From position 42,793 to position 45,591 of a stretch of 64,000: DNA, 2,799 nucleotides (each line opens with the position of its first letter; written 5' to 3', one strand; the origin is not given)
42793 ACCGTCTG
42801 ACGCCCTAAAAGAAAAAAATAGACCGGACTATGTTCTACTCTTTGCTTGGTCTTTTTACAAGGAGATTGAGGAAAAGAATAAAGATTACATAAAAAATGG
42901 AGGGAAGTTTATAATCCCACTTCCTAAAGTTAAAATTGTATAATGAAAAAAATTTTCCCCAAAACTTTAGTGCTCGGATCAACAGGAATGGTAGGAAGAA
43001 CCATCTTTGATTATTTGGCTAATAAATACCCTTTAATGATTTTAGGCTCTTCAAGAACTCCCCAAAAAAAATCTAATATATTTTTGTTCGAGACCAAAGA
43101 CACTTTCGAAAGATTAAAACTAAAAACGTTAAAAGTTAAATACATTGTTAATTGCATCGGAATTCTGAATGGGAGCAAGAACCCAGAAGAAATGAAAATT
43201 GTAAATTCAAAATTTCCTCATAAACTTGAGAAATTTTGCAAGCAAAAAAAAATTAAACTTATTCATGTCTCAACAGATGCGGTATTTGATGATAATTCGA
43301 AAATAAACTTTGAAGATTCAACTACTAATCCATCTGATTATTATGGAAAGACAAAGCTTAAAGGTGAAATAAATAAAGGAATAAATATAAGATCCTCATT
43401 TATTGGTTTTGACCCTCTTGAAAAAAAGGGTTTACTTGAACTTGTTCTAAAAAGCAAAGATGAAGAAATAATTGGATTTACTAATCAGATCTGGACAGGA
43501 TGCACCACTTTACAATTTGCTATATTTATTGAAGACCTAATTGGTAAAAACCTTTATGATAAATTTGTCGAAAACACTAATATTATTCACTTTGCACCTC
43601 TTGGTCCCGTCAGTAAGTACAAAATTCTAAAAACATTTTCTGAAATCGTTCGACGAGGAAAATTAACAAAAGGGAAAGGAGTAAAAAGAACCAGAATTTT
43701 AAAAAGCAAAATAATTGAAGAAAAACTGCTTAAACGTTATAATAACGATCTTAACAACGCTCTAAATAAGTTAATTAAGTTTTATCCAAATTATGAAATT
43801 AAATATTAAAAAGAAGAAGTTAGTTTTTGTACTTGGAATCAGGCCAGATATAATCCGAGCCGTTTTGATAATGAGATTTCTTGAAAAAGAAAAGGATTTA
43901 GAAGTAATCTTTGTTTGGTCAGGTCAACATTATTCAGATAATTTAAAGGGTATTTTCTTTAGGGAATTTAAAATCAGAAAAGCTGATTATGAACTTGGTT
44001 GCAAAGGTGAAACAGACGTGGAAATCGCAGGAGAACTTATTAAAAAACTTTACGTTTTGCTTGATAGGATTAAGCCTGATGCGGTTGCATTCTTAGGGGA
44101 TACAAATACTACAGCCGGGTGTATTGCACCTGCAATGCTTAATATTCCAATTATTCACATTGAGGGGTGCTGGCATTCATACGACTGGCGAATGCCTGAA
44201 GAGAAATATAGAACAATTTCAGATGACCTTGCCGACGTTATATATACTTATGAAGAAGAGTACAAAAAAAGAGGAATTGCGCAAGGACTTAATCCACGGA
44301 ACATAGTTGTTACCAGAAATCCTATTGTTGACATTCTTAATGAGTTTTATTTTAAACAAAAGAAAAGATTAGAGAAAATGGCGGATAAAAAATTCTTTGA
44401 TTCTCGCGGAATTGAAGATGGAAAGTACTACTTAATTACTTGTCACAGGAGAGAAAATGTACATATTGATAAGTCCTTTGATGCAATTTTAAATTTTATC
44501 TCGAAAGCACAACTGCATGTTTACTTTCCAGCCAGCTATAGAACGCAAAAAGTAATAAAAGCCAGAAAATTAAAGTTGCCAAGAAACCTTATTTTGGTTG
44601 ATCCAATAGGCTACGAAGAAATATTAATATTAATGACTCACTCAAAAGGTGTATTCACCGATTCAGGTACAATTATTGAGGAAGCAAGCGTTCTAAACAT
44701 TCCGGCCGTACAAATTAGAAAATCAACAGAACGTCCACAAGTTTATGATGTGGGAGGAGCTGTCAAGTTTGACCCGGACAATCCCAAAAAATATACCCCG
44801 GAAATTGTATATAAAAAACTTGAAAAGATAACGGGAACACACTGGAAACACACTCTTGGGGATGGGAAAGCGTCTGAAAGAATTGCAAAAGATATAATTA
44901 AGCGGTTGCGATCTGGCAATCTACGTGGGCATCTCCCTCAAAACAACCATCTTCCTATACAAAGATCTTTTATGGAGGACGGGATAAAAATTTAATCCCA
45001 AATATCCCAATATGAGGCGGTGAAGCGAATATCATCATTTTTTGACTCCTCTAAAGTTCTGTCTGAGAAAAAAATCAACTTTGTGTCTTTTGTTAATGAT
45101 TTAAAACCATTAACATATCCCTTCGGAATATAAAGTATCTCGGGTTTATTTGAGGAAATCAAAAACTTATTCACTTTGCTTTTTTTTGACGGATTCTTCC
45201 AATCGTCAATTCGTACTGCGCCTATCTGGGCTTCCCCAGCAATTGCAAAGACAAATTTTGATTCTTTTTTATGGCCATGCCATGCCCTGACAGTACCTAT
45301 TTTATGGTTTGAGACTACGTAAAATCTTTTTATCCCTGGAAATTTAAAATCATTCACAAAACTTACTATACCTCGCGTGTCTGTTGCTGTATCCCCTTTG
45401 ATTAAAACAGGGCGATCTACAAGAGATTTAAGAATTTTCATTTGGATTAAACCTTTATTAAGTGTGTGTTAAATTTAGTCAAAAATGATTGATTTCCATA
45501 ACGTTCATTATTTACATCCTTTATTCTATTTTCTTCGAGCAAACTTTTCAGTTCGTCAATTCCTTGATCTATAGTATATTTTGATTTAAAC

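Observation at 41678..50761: Deoxysugar tailoring cassette with duplicated TylC3-type C-methyltransferases: a candidate branched-chain methylated 6-deoxyhexose pathway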

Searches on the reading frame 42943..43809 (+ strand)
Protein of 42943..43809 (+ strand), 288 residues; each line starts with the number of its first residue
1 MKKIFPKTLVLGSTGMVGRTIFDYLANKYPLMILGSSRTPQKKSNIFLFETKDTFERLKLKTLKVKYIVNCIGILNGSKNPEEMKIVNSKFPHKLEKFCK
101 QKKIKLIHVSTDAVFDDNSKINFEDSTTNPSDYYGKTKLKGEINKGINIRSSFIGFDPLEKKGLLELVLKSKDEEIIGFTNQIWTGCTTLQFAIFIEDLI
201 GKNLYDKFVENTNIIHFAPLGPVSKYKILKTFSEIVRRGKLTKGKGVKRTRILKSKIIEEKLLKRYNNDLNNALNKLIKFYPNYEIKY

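Call 3: search_protein_families(library=pfam, proteins=[window:42943-43809:+], max_evalue=0.01)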
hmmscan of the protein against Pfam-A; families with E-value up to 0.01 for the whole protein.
window:42943-43809:+ (288 aa): 3 families
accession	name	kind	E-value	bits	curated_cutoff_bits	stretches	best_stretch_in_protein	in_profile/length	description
PF04321.23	RmlD_sub_bind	-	4.2e-16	59.3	27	1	7-142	2-133/287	RmlD substrate binding domain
PF01370.27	Epimerase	-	2.6e-11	43.8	20.9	1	9-142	2-150/240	NAD dependent epimerase/dehydratase family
PF16363.11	GDP_Man_Dehyd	-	0.0099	15.8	27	0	100-141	118-160/332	GDP-mannose 4,6 dehydratase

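Call 4: search_protein_families(library=ncbifam, proteins=[window:42943-43809:+], max_evalue=0.01)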
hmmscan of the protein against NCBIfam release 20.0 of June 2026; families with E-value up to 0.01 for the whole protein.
window:42943-43809:+ (288 aa): 5 families
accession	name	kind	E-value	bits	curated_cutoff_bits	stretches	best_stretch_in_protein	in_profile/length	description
TIGR01214.1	rmlD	equivalog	1e-15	57.6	224.05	1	8-230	2-220/285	dTDP-4-dehydrorhamnose reductase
NF007440.0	PRK09987.1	equivalog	8.6e-06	25.2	308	1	61-143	51-137/299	dTDP-4-dehydrorhamnose reductase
TIGR02197.1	heptose_epim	equivalog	0.00026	20.3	274.6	1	9-139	2-143/316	ADP-glyceromanno-heptose 6-epimerase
TIGR01746.1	Thioester-redct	subfamily_domain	0.0046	16.2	213.35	0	56-139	83-171/371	thioester reductase domain-containing protein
TIGR01181.1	dTDP_gluc_dehyt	equivalog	0.0061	15.7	365.1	0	95-139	108-156/321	dTDP-glucose 4,6-dehydratase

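Call 14: search_solved_structures(query=window:42943-43809:+, max_evalue=0.01)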
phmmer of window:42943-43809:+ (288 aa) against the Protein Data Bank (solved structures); distinct sequences matched with E-value up to 0.01: 11.
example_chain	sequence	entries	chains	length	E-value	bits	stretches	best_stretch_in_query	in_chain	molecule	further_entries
3a1n_A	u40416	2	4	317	9.6e-06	28.2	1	9-143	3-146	NDP-sugar epimerase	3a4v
3a9w_A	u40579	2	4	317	3.5e-05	26.4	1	9-143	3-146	NDP-sugar epimerase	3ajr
2ggs_A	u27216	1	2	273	8.8e-05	25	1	7-143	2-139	273aa long hypothetical dTDP-4-dehydrorhamnose reductase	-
1vl0_A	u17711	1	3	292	0.00013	24.5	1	9-150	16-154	DTDP-4-dehydrorhamnose reductase, rfbD ortholog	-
1kbz_A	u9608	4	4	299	0.00037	23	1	64-143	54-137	dTDP-glucose oxidoreductase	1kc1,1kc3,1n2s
5y1d_A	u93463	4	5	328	0.00052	22.5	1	9-142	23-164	NAD dependent epimerase/dehydratase family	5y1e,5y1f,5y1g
4ndn_E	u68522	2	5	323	0.00059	22.3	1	7-142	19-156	Methionine adenosyltransferase 2 subunit beta | Isoform 2 of Methionine adenosyltransferase 2 subunit beta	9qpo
4ktt_E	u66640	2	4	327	0.0006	22.3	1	7-142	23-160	Methionine adenosyltransferase 2 subunit beta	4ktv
2ydx_A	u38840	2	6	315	0.00061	22.3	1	7-142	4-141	METHIONINE ADENOSYLTRANSFERASE 2 SUBUNIT BETA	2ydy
30gd_E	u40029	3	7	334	0.00063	22.2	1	7-142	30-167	Isoform 1 of Methionine adenosyltransferase 2 subunit beta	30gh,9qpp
7ol1_A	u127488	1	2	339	0.0058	19.1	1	6-143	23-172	L-threonine 3-dehydrogenase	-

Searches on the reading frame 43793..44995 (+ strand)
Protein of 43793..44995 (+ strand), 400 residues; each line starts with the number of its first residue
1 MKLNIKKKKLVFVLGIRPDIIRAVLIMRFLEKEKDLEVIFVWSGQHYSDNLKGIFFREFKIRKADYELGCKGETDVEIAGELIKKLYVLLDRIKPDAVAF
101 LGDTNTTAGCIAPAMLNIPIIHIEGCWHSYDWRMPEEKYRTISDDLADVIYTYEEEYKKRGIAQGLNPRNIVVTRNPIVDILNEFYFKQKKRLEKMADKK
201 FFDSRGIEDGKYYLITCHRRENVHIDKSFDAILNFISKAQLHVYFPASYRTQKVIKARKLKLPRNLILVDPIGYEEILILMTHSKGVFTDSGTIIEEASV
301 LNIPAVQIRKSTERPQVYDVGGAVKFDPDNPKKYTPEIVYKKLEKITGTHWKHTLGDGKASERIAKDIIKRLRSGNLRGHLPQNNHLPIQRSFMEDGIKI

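Call 3: search_protein_families(library=pfam, proteins=[window:43793-44995:+], max_evalue=0.01)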
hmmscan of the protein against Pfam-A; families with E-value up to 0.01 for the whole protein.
window:43793-44995:+ (400 aa): 1 family
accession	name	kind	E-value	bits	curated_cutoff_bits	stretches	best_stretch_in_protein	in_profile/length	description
PF02350.25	Epimerase_2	-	1.9e-67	228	30.6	1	30-366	3-344/347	UDP-N-acetylglucosamine 2-epimerase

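Call 4: search_protein_families(library=ncbifam, proteins=[window:43793-44995:+], max_evalue=0.01)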
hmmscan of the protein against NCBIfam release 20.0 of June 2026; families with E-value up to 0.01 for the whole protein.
window:43793-44995:+ (400 aa): 2 families
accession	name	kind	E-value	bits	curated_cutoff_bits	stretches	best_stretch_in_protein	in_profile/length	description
TIGR00236.1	wecB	equivalog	1.8e-57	195.1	210.15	1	9-368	2-362/366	non-hydrolyzing UDP-N-acetylglucosamine 2-epimerase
TIGR03568.1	NeuC_NnaA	equivalog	1.3e-21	76.9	235.9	1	8-366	1-363/365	UDP-N-acetylglucosamine 2-epimerase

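Call 16: search_solved_structures(query=window:43793-44995:+, max_evalue=0.001)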
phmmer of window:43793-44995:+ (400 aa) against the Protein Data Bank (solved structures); distinct sequences matched with E-value up to 0.001: 26.
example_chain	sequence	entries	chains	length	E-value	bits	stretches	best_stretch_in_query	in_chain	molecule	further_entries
4neq_A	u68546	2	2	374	2.8e-51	178.4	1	9-366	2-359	UDP-N-acetylglucosamine 2-epimerase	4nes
7ya2_A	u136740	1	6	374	9.6e-47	163.4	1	6-323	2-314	Capsular polysaccharide synthesis enzyme CapG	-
8sxy_A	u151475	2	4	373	1.6e-44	156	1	9-375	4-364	UDP-2,3-diacetamido-2,3-dideoxy-glucuronic acid-2-epimerase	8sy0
8sxv_A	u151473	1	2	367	3.3e-44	155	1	9-370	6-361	UDP-2,3-diacetamido-2,3-dideoxy-glucuronic acid-2-epimerase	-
8sy9_A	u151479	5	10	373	7.9e-44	153.8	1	9-375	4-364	UDP-2,3-diacetamido-2,3-dideoxy-glucuronic acid-2-epimerase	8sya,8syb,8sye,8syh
8sxw_A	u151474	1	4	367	1.6e-43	152.8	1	9-370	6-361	UDP-2,3-diacetamido-2,3-dideoxy-glucuronic acid-2-epimerase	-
8syd_A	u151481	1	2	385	1.8e-43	152.6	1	9-370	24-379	UDP-2,3-diacetamido-2,3-dideoxy-glucuronic acid-2-epimerase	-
4hwg_A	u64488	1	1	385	1.8e-41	146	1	9-324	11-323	UDP-N-acetylglucosamine 2-epimerase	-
5enz_A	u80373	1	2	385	8.9e-30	107.5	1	8-368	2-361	UDP-GlcNAc 2-epimerase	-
1vgv_A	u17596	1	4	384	6.5e-26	94.8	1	9-368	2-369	UDP-N-acetylglucosamine 2-epimerase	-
1f6d_A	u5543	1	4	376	1.1e-25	94.1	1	9-366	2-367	UDP-N-ACETYLGLUCOSAMINE 2-EPIMERASE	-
6vlb_A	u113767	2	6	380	1.4e-25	93.7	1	9-371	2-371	UDP-N-acetylglucosamine 2-epimerase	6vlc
5dld_A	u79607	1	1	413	1.2e-23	87.3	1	7-369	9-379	UDP-N-Acetylglucosamine 2-epimerase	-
3ot5_A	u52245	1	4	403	2.9e-23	86.1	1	7-365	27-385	UDP-N-acetylglucosamine 2-epimerase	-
1v4v_A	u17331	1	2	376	4.5e-22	82.2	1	8-375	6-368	UDP-N-Acetylglucosamine 2-Epimerase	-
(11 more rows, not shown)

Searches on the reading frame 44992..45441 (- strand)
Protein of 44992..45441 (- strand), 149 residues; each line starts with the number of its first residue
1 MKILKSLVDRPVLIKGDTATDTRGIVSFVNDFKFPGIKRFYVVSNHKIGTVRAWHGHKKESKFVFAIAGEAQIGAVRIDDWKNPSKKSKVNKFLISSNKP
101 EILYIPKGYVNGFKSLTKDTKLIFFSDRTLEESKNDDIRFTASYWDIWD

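Call 3: search_protein_families(library=pfam, proteins=[window:44992-45441:-], max_evalue=0.01)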
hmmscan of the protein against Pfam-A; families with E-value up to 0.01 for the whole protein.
window:44992-45441:- (149 aa): 3 families
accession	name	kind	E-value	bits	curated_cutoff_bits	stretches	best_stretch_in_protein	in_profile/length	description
PF05523.17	FdtA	-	6.9e-10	39.3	23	1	18-134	10-118/131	WxcM-like, C-terminal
PF00908.23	dTDP_sugar_isom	-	2e-09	37.8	27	1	32-141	31-144/168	dTDP-4-dehydrorhamnose 3,5-epimerase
PF14667.12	Polysacc_synt_C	-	0.00089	19.8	28.7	1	20-136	2-109/111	Polysaccharide biosynthesis C-terminal domain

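Call 4: search_protein_families(library=ncbifam, proteins=[window:44992-45441:-], max_evalue=0.01)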
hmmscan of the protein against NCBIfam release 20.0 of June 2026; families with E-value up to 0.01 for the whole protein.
window:44992-45441:- (149 aa): 1 family
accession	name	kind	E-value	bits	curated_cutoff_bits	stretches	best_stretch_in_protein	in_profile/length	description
TIGR01221.1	rmlC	equivalog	3.1e-06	27.1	155.75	1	4-138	3-143/176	dTDP-4-dehydrorhamnose 3,5-epimerase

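Call 15: search_solved_structures(query=window:44992-45441:-, max_evalue=0.1, show_alignments=2)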
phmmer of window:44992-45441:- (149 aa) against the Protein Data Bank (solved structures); distinct sequences matched with E-value up to 0.1: 19.
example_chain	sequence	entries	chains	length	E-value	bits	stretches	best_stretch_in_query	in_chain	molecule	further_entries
9j9s_A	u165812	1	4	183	0.00023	24.4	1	2-120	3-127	dTDP-4-dehydrorhamnose 3,5-epimerase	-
7pvi_AAA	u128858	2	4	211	0.00048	23.3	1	4-125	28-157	dTDP-4-dehydrorhamnose 3,5-epimerase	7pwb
9j9q_A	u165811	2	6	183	0.00093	22.4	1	2-120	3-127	dTDP-4-dehydrorhamnose 3,5-epimerase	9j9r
9j9t_A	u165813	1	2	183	0.00094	22.4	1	2-118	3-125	dTDP-4-dehydrorhamnose 3,5-epimerase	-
23ef_A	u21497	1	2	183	0.00095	22.4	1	2-119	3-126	dTDP-4-dehydrorhamnose 3,5-epimerase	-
23eg_A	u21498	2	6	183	0.0012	22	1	2-119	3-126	dTDP-4-dehydrorhamnose 3,5-epimerase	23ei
9uyw_A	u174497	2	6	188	0.0013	21.9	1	2-119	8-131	dTDP-4-dehydrorhamnose 3,5-epimerase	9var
1ep0_A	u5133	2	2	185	0.0014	21.8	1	2-119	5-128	DTDP-6-DEOXY-D-XYLO-4-HEXULOSE 3,5-EPIMERASE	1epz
7ani_A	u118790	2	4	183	0.0024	21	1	40-123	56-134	Thymidine diphospho-4-keto-rhamnose 3,5-epimerase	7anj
8dcl_A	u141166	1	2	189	0.0025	21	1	40-123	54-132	GDP-D-glycero-4-keto-D-lyxo-heptose-3-epimerase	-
9kyn_A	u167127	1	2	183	0.0034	20.5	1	2-120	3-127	dTDP-4-dehydrorhamnose 3,5-epimerase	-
8dak_A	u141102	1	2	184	0.0041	20.3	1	41-143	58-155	GDP-D-glycero-4-keto-d-lyxo-heptose-3-epimerase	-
9j9u_A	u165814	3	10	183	0.0077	19.4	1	2-120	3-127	dTDP-4-dehydrorhamnose 3,5-epimerase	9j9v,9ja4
2b9u_A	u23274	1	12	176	0.01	19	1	34-127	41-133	hypothetical dTDP-4-dehydrorhamnose 3,5-epimerase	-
1wlt_A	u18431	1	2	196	0.014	18.6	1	34-127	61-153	176aa long hypothetical dTDP-4-dehydrorhamnose 3,5-epimerase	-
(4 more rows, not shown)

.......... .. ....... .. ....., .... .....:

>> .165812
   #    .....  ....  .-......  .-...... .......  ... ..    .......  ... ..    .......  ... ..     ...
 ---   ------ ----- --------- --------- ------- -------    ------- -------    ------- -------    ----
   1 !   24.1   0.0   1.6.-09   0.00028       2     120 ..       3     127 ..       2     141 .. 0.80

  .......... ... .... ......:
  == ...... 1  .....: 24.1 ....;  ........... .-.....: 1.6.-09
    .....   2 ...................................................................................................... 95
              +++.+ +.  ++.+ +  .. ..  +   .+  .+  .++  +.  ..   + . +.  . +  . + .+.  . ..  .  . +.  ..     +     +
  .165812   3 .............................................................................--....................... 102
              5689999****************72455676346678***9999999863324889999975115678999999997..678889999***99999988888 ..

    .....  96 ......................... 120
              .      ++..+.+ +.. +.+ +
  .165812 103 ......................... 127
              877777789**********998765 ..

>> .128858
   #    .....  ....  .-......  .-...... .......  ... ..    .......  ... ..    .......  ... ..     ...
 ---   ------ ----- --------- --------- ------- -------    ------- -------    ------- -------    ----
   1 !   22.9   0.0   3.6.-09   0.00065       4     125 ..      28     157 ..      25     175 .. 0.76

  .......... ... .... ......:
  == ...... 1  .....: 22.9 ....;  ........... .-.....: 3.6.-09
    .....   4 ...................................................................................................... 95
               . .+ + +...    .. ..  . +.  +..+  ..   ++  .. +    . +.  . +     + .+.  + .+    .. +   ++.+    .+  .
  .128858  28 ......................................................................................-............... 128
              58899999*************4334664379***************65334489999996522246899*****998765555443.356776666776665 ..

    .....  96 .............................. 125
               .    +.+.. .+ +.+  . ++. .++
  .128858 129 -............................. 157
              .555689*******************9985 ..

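Call 65: search_solved_structures(query=A3, max_evalue=1, show_alignments=3)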
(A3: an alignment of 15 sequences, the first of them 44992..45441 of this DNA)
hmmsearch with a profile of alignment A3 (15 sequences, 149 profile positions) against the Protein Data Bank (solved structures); distinct sequences matched with E-value up to 1: 63 (the best 60 are shown).
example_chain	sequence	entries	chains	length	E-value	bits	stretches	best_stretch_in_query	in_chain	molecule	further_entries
7pvi_AAA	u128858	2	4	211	1.4e-08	37.7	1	6-144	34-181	dTDP-4-dehydrorhamnose 3,5-epimerase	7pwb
2b9u_A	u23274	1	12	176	3.2e-08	36.5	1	8-124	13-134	hypothetical dTDP-4-dehydrorhamnose 3,5-epimerase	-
1wlt_A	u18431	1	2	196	4.4e-08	36.1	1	8-124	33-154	176aa long hypothetical dTDP-4-dehydrorhamnose 3,5-epimerase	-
8dak_A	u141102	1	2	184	4.7e-06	29.5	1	42-129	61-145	GDP-D-glycero-4-keto-d-lyxo-heptose-3-epimerase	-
1dzr_A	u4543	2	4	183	5.1e-06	29.4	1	7-140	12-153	DTDP-4-DEHYDRORHAMNOSE 3,5-EPIMERASE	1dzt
3ryk_A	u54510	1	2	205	6.1e-06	29.1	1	8-124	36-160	dTDP-4-dehydrorhamnose 3,5-epimerase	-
7ani_A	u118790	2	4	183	2.1e-05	27.4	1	42-121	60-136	Thymidine diphospho-4-keto-rhamnose 3,5-epimerase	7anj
8dcl_A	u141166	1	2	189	2.2e-05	27.4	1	42-121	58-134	GDP-D-glycero-4-keto-D-lyxo-heptose-3-epimerase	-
9j9s_A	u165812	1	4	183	3.2e-05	26.8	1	7-120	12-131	dTDP-4-dehydrorhamnose 3,5-epimerase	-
9j9q_A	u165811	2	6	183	4.6e-05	26.3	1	7-120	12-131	dTDP-4-dehydrorhamnose 3,5-epimerase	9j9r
1pm7_A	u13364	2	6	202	0.0001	25.2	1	45-124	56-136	RFBC | DTDP-4-DEHYDRORHAMNOSE 3,5-EPIMERASE RMLC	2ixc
1ep0_A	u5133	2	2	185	0.00012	25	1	7-120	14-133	DTDP-6-DEOXY-D-XYLO-4-HEXULOSE 3,5-EPIMERASE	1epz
6c46_A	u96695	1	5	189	0.00012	24.9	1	7-145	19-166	dTDP-4-dehydrorhamnose 3,5-epimerase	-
1upi_A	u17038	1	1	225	0.00013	24.9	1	44-124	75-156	DTDP-4-DEHYDRORHAMNOSE 3,5-EPIMERASE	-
4zu7_A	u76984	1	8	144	0.00014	24.7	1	7-74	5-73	QdtA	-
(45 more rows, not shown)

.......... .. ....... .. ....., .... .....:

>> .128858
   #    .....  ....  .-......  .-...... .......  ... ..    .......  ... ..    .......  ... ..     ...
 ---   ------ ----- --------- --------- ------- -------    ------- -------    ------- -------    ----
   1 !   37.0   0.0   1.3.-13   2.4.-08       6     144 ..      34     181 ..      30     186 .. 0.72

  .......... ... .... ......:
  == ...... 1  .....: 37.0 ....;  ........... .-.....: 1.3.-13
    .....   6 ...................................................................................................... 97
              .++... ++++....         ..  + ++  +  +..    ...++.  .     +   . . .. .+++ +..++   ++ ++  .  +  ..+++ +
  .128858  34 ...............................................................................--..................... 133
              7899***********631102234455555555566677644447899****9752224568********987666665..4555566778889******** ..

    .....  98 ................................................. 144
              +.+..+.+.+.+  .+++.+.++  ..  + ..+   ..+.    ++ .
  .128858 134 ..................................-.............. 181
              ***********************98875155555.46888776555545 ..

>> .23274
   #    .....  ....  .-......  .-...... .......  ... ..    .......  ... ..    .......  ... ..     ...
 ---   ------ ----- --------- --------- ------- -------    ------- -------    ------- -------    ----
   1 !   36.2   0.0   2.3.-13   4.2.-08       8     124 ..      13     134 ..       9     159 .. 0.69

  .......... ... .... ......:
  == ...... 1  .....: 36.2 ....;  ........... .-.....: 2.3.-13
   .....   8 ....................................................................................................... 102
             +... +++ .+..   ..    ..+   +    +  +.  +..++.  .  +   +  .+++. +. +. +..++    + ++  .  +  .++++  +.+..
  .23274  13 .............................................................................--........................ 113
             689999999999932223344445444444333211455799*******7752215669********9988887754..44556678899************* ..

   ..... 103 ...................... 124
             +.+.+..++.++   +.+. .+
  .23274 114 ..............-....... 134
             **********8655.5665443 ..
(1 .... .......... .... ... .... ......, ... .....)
